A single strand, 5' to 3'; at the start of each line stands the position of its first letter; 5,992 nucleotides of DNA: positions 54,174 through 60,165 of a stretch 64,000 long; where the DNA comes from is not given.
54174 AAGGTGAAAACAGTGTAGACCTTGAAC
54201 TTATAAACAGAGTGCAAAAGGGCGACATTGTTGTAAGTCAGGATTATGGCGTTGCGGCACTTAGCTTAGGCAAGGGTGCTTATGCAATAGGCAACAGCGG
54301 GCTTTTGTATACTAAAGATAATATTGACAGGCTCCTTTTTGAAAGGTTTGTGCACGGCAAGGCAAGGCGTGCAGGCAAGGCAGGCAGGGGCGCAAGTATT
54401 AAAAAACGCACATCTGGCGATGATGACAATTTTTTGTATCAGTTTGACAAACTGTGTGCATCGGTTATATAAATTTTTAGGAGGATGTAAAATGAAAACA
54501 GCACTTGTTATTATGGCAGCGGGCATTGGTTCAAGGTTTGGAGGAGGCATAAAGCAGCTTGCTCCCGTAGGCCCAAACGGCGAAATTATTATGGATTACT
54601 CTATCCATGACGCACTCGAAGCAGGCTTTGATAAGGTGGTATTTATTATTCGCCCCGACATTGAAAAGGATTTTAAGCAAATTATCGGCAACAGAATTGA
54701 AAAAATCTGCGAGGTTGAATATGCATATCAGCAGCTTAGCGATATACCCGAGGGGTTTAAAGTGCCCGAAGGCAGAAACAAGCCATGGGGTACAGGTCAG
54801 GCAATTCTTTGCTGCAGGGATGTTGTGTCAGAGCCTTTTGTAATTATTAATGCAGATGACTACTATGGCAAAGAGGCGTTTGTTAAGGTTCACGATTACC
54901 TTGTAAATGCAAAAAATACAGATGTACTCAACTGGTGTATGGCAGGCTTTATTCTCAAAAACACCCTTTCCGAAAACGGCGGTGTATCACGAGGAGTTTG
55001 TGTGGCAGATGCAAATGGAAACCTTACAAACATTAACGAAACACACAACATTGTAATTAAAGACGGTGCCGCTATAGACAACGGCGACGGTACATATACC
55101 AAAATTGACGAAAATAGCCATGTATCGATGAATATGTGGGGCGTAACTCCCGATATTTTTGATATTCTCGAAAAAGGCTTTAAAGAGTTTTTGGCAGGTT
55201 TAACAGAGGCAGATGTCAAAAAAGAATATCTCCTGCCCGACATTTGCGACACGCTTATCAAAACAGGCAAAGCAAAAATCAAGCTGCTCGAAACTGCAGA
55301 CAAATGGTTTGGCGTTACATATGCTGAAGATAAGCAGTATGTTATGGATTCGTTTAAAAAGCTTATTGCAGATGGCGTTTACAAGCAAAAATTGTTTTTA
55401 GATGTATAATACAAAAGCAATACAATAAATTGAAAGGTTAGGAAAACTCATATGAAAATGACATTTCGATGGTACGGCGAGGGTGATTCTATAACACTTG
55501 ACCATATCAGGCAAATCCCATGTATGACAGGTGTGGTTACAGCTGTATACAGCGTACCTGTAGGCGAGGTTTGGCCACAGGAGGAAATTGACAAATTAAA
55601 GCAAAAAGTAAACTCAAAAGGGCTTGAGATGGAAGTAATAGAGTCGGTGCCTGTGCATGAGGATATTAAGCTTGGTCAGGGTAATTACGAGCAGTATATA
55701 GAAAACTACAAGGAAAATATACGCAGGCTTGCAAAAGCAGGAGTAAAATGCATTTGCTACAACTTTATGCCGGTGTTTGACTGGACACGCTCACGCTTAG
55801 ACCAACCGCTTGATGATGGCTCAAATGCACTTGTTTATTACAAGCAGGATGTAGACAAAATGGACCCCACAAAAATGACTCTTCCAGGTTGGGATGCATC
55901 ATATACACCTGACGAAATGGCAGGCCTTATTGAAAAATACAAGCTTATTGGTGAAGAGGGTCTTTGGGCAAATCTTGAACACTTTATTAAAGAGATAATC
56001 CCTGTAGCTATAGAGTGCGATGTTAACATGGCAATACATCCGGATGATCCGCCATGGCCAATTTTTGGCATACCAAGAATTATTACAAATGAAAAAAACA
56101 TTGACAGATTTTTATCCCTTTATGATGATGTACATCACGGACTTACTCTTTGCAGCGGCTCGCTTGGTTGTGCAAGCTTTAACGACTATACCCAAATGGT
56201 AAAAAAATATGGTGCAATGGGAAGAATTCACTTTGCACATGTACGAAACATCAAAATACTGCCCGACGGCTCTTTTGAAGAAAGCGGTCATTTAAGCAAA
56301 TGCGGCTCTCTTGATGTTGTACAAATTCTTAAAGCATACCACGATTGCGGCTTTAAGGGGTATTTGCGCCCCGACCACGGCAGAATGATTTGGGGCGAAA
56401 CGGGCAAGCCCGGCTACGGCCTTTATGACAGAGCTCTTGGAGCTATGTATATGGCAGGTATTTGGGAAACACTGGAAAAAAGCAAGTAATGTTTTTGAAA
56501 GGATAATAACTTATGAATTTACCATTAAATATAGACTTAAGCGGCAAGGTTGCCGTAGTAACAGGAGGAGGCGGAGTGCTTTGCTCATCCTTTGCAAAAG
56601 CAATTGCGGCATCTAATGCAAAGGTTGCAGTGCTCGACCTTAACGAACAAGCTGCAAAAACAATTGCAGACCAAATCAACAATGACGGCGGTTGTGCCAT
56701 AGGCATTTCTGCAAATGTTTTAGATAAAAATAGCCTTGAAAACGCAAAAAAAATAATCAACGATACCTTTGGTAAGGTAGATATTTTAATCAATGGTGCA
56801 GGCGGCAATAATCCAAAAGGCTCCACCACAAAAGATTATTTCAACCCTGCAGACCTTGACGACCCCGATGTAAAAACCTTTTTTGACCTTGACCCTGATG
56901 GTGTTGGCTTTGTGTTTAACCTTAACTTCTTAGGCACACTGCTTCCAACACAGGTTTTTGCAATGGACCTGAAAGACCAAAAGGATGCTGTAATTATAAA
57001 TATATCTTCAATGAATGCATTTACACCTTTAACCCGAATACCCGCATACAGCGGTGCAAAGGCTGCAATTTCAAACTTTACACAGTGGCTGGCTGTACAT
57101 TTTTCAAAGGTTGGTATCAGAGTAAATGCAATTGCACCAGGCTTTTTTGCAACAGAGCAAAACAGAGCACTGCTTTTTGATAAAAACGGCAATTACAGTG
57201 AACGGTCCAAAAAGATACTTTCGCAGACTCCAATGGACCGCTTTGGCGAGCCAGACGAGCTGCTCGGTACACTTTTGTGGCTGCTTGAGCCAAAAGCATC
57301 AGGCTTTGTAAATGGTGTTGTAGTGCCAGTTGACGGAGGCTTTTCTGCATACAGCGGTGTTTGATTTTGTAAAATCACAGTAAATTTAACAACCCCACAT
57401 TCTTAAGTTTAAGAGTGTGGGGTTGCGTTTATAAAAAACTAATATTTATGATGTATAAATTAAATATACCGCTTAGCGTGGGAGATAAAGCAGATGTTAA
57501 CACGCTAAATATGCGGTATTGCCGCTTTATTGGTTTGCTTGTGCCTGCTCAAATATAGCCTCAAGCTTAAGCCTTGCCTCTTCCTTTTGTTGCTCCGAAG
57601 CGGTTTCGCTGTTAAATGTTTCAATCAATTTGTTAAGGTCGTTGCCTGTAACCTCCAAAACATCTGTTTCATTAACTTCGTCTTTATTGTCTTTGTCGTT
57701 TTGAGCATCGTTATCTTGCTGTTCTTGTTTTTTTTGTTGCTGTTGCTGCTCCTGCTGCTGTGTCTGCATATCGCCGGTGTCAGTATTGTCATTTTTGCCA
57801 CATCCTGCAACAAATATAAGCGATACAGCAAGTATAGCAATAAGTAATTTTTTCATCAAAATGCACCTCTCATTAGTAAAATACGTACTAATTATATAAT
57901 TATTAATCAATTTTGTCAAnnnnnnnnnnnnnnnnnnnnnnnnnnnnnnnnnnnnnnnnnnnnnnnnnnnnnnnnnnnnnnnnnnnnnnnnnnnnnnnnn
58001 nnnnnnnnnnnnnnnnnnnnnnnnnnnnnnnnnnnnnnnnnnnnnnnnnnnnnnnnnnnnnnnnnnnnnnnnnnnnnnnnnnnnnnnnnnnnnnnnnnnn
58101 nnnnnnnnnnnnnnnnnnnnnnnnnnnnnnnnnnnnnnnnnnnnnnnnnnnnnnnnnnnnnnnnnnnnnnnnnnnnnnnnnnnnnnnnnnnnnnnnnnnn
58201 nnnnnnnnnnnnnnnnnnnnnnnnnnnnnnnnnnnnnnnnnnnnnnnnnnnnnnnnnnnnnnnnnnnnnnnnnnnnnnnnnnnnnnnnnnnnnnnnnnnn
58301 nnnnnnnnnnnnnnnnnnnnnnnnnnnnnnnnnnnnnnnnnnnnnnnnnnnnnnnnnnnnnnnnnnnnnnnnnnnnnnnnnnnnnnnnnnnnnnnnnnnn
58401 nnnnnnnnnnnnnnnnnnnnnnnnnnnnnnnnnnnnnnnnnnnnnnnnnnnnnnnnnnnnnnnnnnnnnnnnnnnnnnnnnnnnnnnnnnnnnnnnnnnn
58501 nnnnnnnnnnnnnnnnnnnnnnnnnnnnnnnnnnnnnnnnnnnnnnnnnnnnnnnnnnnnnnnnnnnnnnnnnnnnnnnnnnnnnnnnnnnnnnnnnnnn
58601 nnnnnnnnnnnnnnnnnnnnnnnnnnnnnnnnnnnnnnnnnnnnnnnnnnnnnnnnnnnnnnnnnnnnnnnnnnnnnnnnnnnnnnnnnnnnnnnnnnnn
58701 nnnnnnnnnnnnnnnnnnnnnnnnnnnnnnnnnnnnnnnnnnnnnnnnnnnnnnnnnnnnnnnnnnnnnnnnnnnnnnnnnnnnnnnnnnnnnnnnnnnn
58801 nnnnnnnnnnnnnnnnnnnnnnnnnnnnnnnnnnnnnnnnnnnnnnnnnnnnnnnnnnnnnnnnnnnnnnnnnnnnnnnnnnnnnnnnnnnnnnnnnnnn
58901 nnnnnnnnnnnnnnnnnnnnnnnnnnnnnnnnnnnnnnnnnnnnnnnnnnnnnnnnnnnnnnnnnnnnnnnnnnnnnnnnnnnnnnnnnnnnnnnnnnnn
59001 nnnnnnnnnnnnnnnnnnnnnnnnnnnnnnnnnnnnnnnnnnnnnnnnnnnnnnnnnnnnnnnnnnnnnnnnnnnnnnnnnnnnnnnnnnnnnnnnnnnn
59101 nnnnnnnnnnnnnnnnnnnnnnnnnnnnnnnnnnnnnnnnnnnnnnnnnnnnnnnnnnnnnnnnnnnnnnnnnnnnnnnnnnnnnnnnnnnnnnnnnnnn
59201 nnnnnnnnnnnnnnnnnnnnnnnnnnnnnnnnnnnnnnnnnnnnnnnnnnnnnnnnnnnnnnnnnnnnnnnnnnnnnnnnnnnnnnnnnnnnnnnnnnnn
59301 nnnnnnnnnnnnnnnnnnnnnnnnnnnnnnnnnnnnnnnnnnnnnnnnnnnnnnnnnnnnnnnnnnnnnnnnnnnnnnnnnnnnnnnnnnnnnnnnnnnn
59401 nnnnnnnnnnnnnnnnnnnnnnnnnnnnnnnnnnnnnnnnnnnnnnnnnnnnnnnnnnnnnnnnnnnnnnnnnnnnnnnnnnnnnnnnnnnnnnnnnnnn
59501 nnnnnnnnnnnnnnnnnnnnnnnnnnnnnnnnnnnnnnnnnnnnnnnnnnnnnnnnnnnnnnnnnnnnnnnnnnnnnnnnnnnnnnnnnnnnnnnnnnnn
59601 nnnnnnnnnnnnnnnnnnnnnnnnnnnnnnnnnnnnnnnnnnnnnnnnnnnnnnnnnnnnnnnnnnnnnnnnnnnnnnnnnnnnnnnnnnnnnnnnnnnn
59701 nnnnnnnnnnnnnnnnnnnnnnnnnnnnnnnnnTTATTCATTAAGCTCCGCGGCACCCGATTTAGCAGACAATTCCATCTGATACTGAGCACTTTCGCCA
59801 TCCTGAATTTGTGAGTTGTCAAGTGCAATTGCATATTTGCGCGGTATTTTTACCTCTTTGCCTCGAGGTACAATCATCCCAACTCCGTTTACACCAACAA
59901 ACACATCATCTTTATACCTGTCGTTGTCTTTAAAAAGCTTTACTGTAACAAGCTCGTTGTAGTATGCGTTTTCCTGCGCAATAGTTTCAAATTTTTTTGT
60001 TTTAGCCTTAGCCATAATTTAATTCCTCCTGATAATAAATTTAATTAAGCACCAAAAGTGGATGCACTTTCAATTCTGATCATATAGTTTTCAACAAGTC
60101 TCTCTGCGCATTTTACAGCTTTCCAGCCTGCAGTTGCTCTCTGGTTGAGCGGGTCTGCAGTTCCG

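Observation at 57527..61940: Intact capsid-plus-terminase module with no portal, protease, tail, lysis or integration genes and an atypical gene order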

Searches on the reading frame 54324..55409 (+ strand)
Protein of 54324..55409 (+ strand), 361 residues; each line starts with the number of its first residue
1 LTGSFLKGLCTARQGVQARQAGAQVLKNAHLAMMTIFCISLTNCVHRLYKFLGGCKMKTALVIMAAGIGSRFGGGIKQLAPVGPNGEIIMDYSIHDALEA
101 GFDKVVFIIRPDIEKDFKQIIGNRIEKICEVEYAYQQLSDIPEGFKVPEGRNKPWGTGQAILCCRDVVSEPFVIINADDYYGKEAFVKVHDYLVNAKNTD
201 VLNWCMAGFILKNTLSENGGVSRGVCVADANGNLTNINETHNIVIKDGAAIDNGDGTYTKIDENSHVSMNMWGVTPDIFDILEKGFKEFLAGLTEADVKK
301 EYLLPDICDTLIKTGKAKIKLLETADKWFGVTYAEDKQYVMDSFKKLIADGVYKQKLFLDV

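Call 24: search_protein_families(library=pfam, proteins=[window:54324-55409:+], max_evalue=0.001)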
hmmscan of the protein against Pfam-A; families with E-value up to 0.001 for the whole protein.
window:54324-55409:+ (361 aa): 2 families
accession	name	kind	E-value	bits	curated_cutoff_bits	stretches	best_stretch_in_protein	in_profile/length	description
PF00483.29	NTP_transferase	-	1.3e-06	28.7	21.2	1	62-191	3-122/245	Nucleotidyl transferase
PF12804.13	NTP_transf_3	-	5.3e-06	27.1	27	1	62-112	2-49/160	MobA-like NTP transferase domain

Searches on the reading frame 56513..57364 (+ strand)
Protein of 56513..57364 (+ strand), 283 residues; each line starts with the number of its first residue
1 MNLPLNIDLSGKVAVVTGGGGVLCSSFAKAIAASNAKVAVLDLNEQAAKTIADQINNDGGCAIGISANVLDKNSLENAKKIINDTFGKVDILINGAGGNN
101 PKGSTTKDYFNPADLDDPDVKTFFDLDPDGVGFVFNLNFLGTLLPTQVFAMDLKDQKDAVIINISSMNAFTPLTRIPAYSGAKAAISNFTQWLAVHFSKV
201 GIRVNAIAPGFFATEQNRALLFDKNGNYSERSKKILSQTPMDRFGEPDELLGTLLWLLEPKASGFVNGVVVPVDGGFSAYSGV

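Call 105: search_protein_families(library=pfam, proteins=[window:56513-57364:+], max_evalue=0.001)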
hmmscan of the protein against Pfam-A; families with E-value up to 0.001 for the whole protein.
window:56513-57364:+ (283 aa): 2 families
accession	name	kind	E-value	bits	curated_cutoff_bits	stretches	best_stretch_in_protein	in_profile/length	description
PF00106.31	adh_short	-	1.4e-39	136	26.6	1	12-219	1-189/195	short chain dehydrogenase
PF13561.12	adh_short_C2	-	2.9e-36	125.7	27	1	26-278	11-236/236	Enoyl-(Acyl carrier protein) reductase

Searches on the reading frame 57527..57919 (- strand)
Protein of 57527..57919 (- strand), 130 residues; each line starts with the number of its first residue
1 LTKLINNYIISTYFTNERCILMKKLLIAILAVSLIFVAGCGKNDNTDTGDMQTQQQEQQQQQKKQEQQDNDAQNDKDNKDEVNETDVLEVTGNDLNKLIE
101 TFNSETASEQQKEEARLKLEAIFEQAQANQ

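Call 5: search_protein_families(library=pfam, proteins=[window:57527-57919:-], max_evalue=0.1)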
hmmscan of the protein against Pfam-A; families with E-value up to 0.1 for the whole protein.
window:57527-57919:- (130 aa): 14 families
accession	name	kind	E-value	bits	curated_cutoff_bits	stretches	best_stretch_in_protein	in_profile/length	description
PF19558.4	DUF6080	-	0.00096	18.3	27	1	9-100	209-300/447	Family of unknown function (DUF6080)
PF24334.1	DUF7502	-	0.0019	18.1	27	1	11-93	144-227/281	Family of unknown function (DUF7502)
PF04636.18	PA26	-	0.0099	15.3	29.4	1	27-116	161-246/445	PA26 p53-induced protein (sestrin)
PF14851.11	FAM176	-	0.014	15.7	31.5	1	34-109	40-115/152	FAM176 family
PF12090.13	Spt20_SEP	-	0.023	14.8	27.1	1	50-127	80-155/177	Spt20, SEP domain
PF11714.13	Inhibitor_I53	-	0.027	15.1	25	1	22-85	1-62/78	Thrombin inhibitor Madanin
PF00771.25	FHIPEP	-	0.027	13.4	29.1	1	22-101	275-347/657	FHIPEP family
PF03612.19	EIIBC-GUT_N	-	0.044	14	22.8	1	35-104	105-177/184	Sorbitol phosphotransferase enzyme II N-terminus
PF24871.1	Piezo_TM1-24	-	0.044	12.7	28.8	1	27-88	101-160/682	Piezo TM1-24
PF22251.1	PFF1_TM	-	0.056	13.4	32.3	1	41-116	125-206/300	Vacuolar membrane protease, transmembrane domain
PF16118.10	DUF4834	-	0.057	14.8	27.8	0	25-82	15-69/99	Domain of unknown function (DUF4834)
PF16091.10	DUF4820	-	0.065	13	27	1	48-97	163-213/227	Domain of unknown function (DUF4820)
PF16339.10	DUF4969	-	0.076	13.8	31.4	0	25-59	7-42/79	Domain of unknown function (DUF4969)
PF13965.12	SID-1_RNA_chan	-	0.085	11.8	28.7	1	13-89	114-196/594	dsRNA-gated channel SID-1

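Call 6: search_protein_families(library=phrogs, proteins=[window:57527-57919:-], max_evalue=0.1)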
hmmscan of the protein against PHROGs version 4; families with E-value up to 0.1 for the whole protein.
window:57527-57919:- (130 aa): 36 families (the best 25 are shown)
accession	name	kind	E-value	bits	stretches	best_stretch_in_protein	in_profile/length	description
phrog_3727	-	unknown function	1.1e-07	33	1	22-85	1-65/209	-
phrog_21937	-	unknown function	3e-05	25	1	22-127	1-100/210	-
phrog_1327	-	lysis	0.00026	21.9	1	23-75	12-62/158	Rz-like spanin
phrog_5319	-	other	0.00028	21.1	1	21-94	37-111/225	outer membrane protein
phrog_6197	-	lysis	0.00034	21.8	1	24-117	10-102/167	Rz-like spanin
phrog_8870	-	unknown function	0.00047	21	1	22-88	1-64/156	-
phrog_20876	-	DNA, RNA and nucleotide metabolism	0.00056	20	1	14-121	50-152/395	nuclease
phrog_9170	-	unknown function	0.0006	20.6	1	22-95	2-74/159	-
phrog_8801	-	unknown function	0.00075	21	1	22-67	1-47/94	-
phrog_6148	-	moron, auxiliary metabolic gene and host takeover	0.0011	19.8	1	18-114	4-95/214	beta-lactamase-inhibitor protein BLIP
phrog_17956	-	unknown function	0.0012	19.7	1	22-105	1-82/223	-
phrog_8263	-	unknown function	0.0015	19.4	1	20-86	3-73/197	-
phrog_4952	-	other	0.0019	19.2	1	22-84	3-64/171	signal peptide motif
phrog_32721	-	unknown function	0.002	19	1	22-76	3-61/171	-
phrog_4980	-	moron, auxiliary metabolic gene and host takeover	0.0021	19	1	16-82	14-81/181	superinfection exclusion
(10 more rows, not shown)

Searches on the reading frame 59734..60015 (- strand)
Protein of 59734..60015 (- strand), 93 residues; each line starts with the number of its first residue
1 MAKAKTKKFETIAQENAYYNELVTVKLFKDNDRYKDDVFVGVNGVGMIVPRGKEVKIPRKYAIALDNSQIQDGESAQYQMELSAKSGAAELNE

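Call 5: search_protein_families(library=pfam, proteins=[window:59734-60015:-], max_evalue=0.1)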
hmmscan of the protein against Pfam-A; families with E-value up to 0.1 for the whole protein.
window:59734-60015:- (93 aa): 0 families

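Call 6: search_protein_families(library=phrogs, proteins=[window:59734-60015:-], max_evalue=0.1)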
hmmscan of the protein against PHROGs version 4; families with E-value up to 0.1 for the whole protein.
window:59734-60015:- (93 aa): 2 families
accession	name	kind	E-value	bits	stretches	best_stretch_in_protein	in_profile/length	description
phrog_15239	-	unknown function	4e-22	79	1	9-86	12-88/96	-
phrog_13966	-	unknown function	0.047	14.6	1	25-68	50-93/115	-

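Call 97: predict_structure(protein=window:59734-60015:-)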
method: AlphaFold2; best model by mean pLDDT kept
length: 93 residues; sequences in the alignment: 1
mean_pLDDT: 54.3   pTM: 0.40
mean pLDDT of the five models: 54.3, 48.5, 48.4, 42.3, 38.7
residues with pLDDT >= 90: 0; 70-90: 10; 50-70: 43; < 50: 40
segments of 3 or more residues with pLDDT < 50: 1-7, 10-15, 67-81, 83-93
pLDDT, mean of each block of 10 residues (from residue 1): 45 55 64 59 63 70 54 42 41 36
secondary structure, 60 per line:
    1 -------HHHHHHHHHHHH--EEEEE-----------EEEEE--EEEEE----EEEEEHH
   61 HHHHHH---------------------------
elements in order: H8-19 E22-26 E38-42 E45-49 E54-58 H59-66
